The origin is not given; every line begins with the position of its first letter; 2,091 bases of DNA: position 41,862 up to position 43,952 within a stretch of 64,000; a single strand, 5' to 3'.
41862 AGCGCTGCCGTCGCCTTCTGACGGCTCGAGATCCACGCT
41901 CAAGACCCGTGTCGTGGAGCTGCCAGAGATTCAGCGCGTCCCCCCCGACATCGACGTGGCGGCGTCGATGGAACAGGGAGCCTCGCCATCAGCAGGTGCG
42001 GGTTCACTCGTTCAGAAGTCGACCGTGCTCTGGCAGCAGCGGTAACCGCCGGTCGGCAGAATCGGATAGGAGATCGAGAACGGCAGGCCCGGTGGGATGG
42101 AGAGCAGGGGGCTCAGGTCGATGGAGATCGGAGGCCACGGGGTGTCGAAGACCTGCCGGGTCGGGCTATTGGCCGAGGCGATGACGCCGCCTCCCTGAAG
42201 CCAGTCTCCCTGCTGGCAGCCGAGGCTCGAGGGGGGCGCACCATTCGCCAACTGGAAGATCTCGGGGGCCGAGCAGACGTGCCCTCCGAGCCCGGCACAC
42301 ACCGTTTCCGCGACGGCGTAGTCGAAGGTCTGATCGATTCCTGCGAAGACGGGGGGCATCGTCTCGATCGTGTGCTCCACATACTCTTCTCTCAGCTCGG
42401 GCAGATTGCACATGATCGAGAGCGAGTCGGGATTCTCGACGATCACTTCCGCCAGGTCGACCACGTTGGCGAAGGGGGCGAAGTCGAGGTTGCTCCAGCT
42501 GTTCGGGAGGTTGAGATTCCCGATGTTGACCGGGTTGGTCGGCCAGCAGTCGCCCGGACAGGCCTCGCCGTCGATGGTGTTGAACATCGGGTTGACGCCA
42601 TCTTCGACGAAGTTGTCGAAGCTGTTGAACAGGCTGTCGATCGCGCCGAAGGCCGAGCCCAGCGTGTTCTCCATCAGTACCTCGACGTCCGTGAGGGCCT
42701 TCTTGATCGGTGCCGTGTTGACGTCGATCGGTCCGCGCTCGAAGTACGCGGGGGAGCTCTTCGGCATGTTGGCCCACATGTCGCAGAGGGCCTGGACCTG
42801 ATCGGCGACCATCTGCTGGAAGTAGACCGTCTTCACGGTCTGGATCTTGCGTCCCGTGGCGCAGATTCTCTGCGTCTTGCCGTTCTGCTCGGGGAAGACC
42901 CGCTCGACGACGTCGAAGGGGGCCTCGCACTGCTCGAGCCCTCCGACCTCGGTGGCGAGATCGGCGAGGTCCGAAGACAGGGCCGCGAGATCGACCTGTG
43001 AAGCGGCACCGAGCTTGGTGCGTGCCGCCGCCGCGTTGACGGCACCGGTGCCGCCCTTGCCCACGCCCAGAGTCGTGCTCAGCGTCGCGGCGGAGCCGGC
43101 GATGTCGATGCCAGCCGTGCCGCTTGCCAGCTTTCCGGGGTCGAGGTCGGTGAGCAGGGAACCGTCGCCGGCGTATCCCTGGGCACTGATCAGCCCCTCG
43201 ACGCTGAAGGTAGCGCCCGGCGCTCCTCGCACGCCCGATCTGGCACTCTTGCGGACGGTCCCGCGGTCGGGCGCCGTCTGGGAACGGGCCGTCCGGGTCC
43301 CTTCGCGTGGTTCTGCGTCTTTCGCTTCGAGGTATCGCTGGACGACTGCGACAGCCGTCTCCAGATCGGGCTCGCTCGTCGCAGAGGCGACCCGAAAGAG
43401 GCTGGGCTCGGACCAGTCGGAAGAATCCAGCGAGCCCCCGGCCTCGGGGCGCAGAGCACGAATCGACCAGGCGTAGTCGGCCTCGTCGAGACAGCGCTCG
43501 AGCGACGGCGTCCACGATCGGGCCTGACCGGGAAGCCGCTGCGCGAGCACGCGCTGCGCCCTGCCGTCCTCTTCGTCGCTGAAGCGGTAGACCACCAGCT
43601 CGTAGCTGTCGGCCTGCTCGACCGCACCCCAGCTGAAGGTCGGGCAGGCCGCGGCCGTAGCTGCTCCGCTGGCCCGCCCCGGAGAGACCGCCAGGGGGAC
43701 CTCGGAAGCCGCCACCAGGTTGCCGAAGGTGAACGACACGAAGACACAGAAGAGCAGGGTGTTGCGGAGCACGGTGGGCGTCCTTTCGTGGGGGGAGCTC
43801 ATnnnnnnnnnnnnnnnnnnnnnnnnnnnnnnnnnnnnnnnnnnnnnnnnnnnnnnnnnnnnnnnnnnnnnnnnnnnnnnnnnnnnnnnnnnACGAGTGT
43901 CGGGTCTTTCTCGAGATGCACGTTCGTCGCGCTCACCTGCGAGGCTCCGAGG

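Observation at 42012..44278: Translationally coupled pair: beta-helix-capped small secreted protein plus Cys-rich secreted protein carrying a phage-tail-fibre-type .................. motif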

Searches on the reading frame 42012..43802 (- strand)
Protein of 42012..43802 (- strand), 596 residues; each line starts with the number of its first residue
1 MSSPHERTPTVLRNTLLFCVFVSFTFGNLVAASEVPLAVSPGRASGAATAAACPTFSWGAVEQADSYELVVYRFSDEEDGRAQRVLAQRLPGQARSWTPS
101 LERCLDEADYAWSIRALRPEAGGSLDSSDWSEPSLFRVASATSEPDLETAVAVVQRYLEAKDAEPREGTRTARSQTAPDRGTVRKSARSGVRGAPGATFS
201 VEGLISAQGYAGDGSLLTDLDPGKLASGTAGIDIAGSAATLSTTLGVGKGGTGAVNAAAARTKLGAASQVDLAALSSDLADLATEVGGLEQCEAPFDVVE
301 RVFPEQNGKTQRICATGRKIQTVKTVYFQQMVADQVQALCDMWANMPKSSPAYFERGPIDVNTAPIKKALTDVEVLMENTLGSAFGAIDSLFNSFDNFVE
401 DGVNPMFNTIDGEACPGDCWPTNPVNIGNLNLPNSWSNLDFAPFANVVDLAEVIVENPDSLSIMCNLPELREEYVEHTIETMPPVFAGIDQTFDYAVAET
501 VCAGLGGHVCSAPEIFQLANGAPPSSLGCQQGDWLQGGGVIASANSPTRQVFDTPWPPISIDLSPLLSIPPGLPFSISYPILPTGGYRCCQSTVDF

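Call 4: search_protein_families(library=pfam, proteins=[window:42012-43802:-], max_evalue=1)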
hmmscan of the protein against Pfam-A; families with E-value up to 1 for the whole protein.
window:42012-43802:- (596 aa): 1 family
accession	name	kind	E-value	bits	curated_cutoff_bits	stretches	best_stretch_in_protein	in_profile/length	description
PF23950.1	MLLE_2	-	0.24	11.7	27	1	445-479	21-56/60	MLLE-related domain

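Call 5: search_protein_families(library=phrogs, proteins=[window:42012-43802:-], max_evalue=1)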
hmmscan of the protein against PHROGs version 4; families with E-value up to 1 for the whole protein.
window:42012-43802:- (596 aa): 6 families
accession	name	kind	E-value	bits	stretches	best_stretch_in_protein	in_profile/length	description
phrog_11393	-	tail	6.4e-05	22.8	1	234-278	331-375/538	tail fiber protein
phrog_1591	-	tail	0.0035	17.7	1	211-328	144-263/484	tail fiber protein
phrog_37013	-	tail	0.046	12.9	1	223-268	259-303/777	tail fiber protein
phrog_21510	-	unknown function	0.07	12.8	1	227-284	355-413/555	-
phrog_10316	-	tail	0.11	10.9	1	243-266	411-434/1471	tail fiber protein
phrog_2097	-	tail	0.28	10.9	1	238-277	123-163/644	tail fiber protein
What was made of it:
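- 42933..43217 (-): Tail-fibre-like stalk (aa 196-290). It contains the '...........' motif, the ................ motif and a heptad-like neck (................). PHROG tail-fibre hits to aa 211-328 (call 5).
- Closest known: Phage tail fibres carrying the. Same: PHROG tail-fibre profiles hit this region (call 5).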

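Call 6: search_protein_families(library=ncbifam, proteins=[window:42012-43802:-], max_evalue=1)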
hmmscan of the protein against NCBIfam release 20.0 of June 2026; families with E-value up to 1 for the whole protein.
window:42012-43802:- (596 aa): 1 family
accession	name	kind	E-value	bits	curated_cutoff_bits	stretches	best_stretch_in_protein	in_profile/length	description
NF052420.1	translocon_SseD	equivalog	0.85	9.7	130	0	487-546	36-95/152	type III secretion system translocon protein SseD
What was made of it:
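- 42015..42932 (-): Cys-rich head module (aa 291-596), with 11 Cys invariant among the 3 full-length homologues. It consists of a beta-hairpin cap, a helical region and a CTLD. No Pfam, NCBIfam or PHROG family covers it (calls 4-6).
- Closest known: Pectin-lyase-fold beta-helix proteins. Different: It reaches no family threshold by sequence (calls 4, 6).
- It matches no enzyme family by sequence (calls 4, 6).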

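Call 7: search_solved_structures(query=window:42012-43802:-, max_evalue=10, show_alignments=3)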
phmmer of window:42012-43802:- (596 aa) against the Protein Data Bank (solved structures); distinct sequences matched with E-value up to 10: 1.
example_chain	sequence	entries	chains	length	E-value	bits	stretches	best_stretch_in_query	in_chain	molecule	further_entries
4k3w_A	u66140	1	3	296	0.32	12.5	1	439-521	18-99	Enoyl-CoA hydratase/isomerase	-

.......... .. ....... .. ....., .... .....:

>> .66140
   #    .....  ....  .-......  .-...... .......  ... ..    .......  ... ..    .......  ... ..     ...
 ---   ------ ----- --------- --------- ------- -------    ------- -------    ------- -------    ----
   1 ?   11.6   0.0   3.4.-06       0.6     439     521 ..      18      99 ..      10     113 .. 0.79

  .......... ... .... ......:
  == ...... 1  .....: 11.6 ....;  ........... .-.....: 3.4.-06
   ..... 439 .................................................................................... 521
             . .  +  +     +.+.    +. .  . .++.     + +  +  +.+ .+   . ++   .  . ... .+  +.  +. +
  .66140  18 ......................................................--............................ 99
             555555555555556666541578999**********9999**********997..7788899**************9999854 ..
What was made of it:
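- On MAT (mosaic adhesive trimer) superfamily: The PDB holds only C-terminal fragments, and none matched by sequence (call 7).
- Closest known: Bdellovibrio bacteriovorus mosaic adhesive trimer. Different: There is no sequence similarity to any PDB MAT fragment (call 7).
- Tried and rejected: Pfam, NCBIfam and PDB sequence searches of both proteins gave nothing significant (calls 4, 6, 7).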

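Call 8: find_homologous_proteins(query=window:42012-43802:-, max_evalue=0.001)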
Query window:42012-43802:- (596 aa): 16 proteins with E <= 0.001 among 8000 candidates.
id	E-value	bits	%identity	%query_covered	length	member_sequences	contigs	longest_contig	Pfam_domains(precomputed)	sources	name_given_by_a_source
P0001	0.0e+0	1352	100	100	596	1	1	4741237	-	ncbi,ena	-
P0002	7.0e-167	575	49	98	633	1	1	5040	-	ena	-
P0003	1.8e-163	563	52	94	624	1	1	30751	-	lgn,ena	-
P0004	1.0e-34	138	43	35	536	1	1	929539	PF25788.3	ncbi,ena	-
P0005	6.3e-34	135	39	47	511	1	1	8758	-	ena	-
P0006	1.9e-33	134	42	35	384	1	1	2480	PF07603.18,PF25788.3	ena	-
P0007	2.2e-32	130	43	39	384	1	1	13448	PF25788.3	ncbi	-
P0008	3.5e-32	130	44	31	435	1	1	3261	-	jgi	jgi:hypothetical protein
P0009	2.7e-31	127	44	32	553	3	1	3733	PF25788.3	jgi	-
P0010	1.3e-28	118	55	21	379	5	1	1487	PF07603.18,PF25788.3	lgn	-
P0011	1.2e-25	108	39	38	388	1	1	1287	PF07603.18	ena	-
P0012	1.6e-20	91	43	23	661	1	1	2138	PF13884.12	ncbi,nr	ncbi:MAG TPA: tail fiber domain-containing protein, partial [Thermoanaerobaculia bacterium]|nr:tail 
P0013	2.2e-20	91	41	25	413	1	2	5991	-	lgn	-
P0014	1.2e-17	82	36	27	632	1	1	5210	PF13884.12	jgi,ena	-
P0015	9.6e-17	79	47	18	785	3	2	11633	PF11617.14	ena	-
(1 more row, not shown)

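Call 10: search_protein_families(library=pfam, proteins=[P0004, P0006, P0007, P0009, P0012, P0015, P0002, P0005, P0013], max_evalue=0.1)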
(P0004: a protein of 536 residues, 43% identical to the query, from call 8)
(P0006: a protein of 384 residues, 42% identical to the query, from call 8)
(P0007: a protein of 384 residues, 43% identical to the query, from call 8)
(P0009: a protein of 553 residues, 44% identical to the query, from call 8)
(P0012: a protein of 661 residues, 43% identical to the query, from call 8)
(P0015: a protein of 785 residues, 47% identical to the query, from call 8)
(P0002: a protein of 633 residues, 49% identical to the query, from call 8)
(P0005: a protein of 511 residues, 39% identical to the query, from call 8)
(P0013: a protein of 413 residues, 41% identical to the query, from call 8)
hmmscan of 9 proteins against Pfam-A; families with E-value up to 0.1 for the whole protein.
P0004 (536 aa): 3 families
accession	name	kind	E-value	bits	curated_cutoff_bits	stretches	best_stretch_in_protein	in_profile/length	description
PF25788.1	Ig_Rha78A_N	-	4.8e-06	27.2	27.4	1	42-127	15-102/105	Rha78A-like, N-terminal immunoglobulin domain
PF07603.17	Lcl_C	-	0.00018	22.2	34.9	1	376-533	1-117/117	Lcl C-terminal domain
PF19264.4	DUF5907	-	0.034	14.8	27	0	237-256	15-34/80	Repeat of unknown function (DUF5907)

P0006 (384 aa): 2 families
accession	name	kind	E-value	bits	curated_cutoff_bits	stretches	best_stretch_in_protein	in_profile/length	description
PF07603.17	Lcl_C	-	3.5e-08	34.2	34.9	1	230-381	1-117/117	Lcl C-terminal domain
PF25788.1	Ig_Rha78A_N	-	2.4e-06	28.2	27.4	1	39-122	15-101/105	Rha78A-like, N-terminal immunoglobulin domain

P0007 (384 aa): 1 family
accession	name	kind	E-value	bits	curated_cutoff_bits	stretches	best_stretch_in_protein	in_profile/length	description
PF25788.1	Ig_Rha78A_N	-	1.5e-07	32.1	27.4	1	49-134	15-102/105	Rha78A-like, N-terminal immunoglobulin domain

P0009 (553 aa): 2 families
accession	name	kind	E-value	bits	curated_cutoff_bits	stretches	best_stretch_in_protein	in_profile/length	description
PF25788.1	Ig_Rha78A_N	-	2.1e-06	28.3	27.4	1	49-134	15-102/105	Rha78A-like, N-terminal immunoglobulin domain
PF07603.17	Lcl_C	-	4.6e-05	24.1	34.9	1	425-551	5-117/117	Lcl C-terminal domain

P0012 (661 aa): 2 families
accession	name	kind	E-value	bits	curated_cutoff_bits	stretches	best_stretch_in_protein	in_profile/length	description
PF13884.11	Peptidase_S74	-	1.3e-11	45.1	22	1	469-533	1-57/58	Chaperone of endosialidase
PF25541.1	TBCA_PH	-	0.015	15.4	27.8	1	587-639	82-134/139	PH domain-containing proteins, TBCA domain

P0015 (785 aa): 2 families
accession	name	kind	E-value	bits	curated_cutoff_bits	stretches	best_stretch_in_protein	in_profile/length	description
PF11617.13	Cu-binding_MopE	-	4.1e-45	152.1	27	7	547-576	1-30/30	Putative metal-binding motif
PF25788.1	Ig_Rha78A_N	-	0.00016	22.3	27.4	1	38-124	12-100/105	Rha78A-like, N-terminal immunoglobulin domain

P0002 (633 aa): 1 family
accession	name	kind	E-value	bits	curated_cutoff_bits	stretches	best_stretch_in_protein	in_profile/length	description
PF25788.1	Ig_Rha78A_N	-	0.063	14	27.4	0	66-158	20-100/105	Rha78A-like, N-terminal immunoglobulin domain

P0005 (511 aa): 1 family
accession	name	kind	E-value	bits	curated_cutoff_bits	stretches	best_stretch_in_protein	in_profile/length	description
PF25788.1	Ig_Rha78A_N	-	0.00011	22.9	27.4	1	42-127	15-101/105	Rha78A-like, N-terminal immunoglobulin domain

P0013 (413 aa): 2 families
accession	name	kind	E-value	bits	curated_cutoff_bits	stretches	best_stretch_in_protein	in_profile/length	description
PF25788.1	Ig_Rha78A_N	-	0.0036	18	27.4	1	43-127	15-101/105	Rha78A-like, N-terminal immunoglobulin domain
PF16977.10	ApeC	-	0.02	15.2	26.5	1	356-413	75-133/208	C-terminal domain of apextrin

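Call 11: find_encoding_contigs(protein=P0001, flank=10000, max_places=3)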
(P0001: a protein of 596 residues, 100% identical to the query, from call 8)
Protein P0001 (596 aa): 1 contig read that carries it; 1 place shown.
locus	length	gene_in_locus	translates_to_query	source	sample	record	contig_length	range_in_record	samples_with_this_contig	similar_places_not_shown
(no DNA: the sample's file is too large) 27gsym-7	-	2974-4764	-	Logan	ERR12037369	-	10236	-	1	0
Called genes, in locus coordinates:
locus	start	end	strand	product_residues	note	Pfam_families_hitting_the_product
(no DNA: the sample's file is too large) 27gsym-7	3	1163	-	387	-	?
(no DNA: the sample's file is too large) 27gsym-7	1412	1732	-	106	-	PF00578:AhpC-TSA, PF08534:Redoxin (weak)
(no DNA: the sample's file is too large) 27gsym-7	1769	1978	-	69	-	-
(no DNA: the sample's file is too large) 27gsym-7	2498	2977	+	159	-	-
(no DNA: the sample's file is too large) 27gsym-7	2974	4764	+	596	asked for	-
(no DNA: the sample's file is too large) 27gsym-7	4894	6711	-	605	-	PF01019:G_glu_transpept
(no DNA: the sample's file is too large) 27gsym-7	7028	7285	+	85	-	-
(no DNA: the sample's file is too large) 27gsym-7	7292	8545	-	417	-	PF02308:MgtC, PF13194:DUF4010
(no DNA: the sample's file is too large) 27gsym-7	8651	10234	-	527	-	?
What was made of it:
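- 43799..44278 (-): Gene for the small secreted partner, 159 aa including the TGA stop. It has 4 invariant Cys (aa 28, 46, 102, 130). Same gene call on an identical contig (call 11).
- Checked: An independent gene call on an identical metagenome contig gives the same 159-aa and 596-aa products (call 11).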

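Call 12: find_encoding_contigs(protein=P0003, flank=10000, max_places=3)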
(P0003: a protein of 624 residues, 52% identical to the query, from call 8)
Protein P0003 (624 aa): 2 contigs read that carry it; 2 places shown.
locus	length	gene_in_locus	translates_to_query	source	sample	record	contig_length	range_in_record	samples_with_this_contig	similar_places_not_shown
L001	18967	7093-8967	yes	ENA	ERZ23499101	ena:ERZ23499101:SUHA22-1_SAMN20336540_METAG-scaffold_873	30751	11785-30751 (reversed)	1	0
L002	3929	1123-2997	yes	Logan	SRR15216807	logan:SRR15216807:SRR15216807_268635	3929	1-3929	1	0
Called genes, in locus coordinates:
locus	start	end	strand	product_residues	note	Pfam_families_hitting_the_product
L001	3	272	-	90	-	?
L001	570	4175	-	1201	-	PF00176:SNF2-rel_dom, PF00271:Helicase_C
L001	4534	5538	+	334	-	PF00685:Sulfotransfer_1 (faint), PF13469:Sulfotransfer_3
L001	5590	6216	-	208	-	PF07638:Sigma70_ECF, PF08281:Sigma70_r4_2, PF04545:Sigma70_r4 (faint)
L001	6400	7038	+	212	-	-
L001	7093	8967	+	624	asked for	-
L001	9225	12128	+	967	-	PF00069:Pkinase, PF07714:PK_Tyr_Ser-Thr, PF17874:TPR_MalT, PF24885:TPR_NPHP3, PF13424:TPR_12, PF13424:TPR_12, PF17874:TPR_MalT, PF24885:TPR_NPHP3, +18 more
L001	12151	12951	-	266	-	-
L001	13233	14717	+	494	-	PF13188:PAS_8 (faint), PF08448:PAS_4 (weak), PF00989:PAS, PF08448:PAS_4, PF13426:PAS_9 (weak), PF00512:HisKA, PF13581:HATPase_c_2 (weak), PF02518:HATPase_c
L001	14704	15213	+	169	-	PF00072:Response_reg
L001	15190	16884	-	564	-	PF00072:Response_reg, PF00990:GGDEF, PF00563:EAL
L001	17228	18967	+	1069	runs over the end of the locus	PF00561:Abhydrolase_1 (faint), PF07819:PGAP1 (weak), PF12697:Abhydrolase_6 (weak)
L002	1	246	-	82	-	?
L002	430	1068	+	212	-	-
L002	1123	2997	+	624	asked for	-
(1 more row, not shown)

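Call 13: find_encoding_contigs(protein=P0002, flank=10000, max_places=3)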
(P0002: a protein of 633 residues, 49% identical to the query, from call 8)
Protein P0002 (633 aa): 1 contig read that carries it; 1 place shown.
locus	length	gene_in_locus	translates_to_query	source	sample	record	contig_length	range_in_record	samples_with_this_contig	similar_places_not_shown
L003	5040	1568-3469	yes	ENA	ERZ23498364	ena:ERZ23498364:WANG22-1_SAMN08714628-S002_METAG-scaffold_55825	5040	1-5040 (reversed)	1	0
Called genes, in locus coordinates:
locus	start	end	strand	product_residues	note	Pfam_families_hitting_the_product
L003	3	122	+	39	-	?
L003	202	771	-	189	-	PF07638:Sigma70_ECF, PF08281:Sigma70_r4_2, PF04545:Sigma70_r4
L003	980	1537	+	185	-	-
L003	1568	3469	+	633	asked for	-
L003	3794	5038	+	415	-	?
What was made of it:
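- Checked: The two full-length homologue loci have gaps of 30 and 54 nt (calls 12, 13).
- The pair is intact and conserved at about 50% identity in other chromosomal contexts (calls 12, 13). In both full-length homologue loci the pair sits between a divergent ECF sigma gene (PF07638) and a TPR-containing Ser/Thr kinase gene (calls 12, 13).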

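Call 24: find_encoding_contigs(protein=P0004, flank=8000, max_places=2)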
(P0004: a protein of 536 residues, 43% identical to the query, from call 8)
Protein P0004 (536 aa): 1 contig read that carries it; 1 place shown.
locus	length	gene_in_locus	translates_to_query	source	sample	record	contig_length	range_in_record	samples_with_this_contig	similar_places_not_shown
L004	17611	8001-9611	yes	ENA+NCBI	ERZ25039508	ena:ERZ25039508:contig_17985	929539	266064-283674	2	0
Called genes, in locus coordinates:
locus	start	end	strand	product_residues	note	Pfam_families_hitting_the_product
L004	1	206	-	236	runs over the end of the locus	PF01144:CoA_trans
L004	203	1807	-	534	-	-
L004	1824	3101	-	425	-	PF00108:Thiolase_N, PF00109:ketoacyl-synt (weak), PF22691:Thiolase_C_1 (faint), PF02803:Thiolase_C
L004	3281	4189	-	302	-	PF00753:Lactamase_B, PF23023:Anti-Pycsar_Apyc1 (faint), PF12706:Lactamase_B_2 (weak)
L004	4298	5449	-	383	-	-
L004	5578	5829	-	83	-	-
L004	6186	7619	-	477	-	PF00884:Sulfatase, PF01663:Phosphodiest, PF16347:SGSH_C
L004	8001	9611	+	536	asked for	PF25788:Ig_Rha78A_N (faint)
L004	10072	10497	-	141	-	PF01850:PIN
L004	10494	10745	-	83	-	PF01402:RHH_1 (weak), PF09957:VapB_antitoxin (weak)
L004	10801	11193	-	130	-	PF00903:Glyoxalase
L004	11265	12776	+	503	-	PF01520:Amidase_3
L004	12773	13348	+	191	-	PF10646:Germane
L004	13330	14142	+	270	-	PF01177:Asp_Glu_race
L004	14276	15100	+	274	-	PF01138:RNase_PH, PF03725:RNase_PH_C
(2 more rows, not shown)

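Call 25: find_encoding_contigs(protein=P0007, flank=8000, max_places=2)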
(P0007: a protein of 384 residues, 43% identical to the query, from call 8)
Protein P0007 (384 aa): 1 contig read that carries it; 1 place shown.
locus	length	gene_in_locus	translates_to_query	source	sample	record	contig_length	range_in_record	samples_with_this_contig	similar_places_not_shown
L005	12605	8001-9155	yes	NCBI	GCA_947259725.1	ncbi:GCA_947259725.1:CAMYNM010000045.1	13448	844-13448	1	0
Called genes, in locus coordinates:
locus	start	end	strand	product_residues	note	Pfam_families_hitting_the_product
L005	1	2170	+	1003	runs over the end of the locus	?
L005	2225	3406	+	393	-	PF07786:HGSNAT_cat (weak), PF16401:DUF5009 (weak)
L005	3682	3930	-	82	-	-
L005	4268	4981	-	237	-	PF07603:Lcl_C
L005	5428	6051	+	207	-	PF07452:CHRD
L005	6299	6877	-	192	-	PF07998:Peptidase_M54 (weak)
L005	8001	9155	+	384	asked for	PF25788:Ig_Rha78A_N (weak)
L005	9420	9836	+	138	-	-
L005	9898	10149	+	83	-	PF23455:DUF7129 (weak)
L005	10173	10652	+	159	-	PF13248:Zn_ribbon_3 (weak)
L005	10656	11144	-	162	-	PF05119:Terminase_4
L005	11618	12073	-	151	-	PF18563:TubC_N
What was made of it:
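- One relative's contig (L005) carries a Terminase_4 gene about 1.5 kb from the N-module gene (call 25).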

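Call 26: find_encoding_contigs(protein=P0015, flank=8000, max_places=2)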
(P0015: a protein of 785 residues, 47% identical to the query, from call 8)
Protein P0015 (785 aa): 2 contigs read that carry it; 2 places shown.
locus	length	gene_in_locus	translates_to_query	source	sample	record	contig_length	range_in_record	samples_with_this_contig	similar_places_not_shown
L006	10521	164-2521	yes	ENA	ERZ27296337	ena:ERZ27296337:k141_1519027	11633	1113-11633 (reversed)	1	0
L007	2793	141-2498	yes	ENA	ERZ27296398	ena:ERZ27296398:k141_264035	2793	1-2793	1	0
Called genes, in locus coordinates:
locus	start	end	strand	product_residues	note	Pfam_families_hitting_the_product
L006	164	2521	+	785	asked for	PF11617:Cu-binding_MopE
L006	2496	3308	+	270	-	-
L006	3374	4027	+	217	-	-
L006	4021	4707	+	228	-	-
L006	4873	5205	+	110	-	-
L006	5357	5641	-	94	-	PF13145:Rotamase_2 (weak), PF13616:Rotamase_3, PF00639:Rotamase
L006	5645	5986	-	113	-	PF01541:GIY-YIG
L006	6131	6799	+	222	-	PF04337:DUF480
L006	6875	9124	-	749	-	PF01926:MMR_HSR1, PF02421:FeoB_N, PF17910:FeoB_Cyto (faint), PF07670:Gate, PF07664:FeoB_C, PF07670:Gate (weak)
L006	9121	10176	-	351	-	PF02742:Fe_dep_repr_C, PF04023:FeoA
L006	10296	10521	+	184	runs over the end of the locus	-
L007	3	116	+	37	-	?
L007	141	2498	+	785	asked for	PF11617:Cu-binding_MopE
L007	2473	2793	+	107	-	?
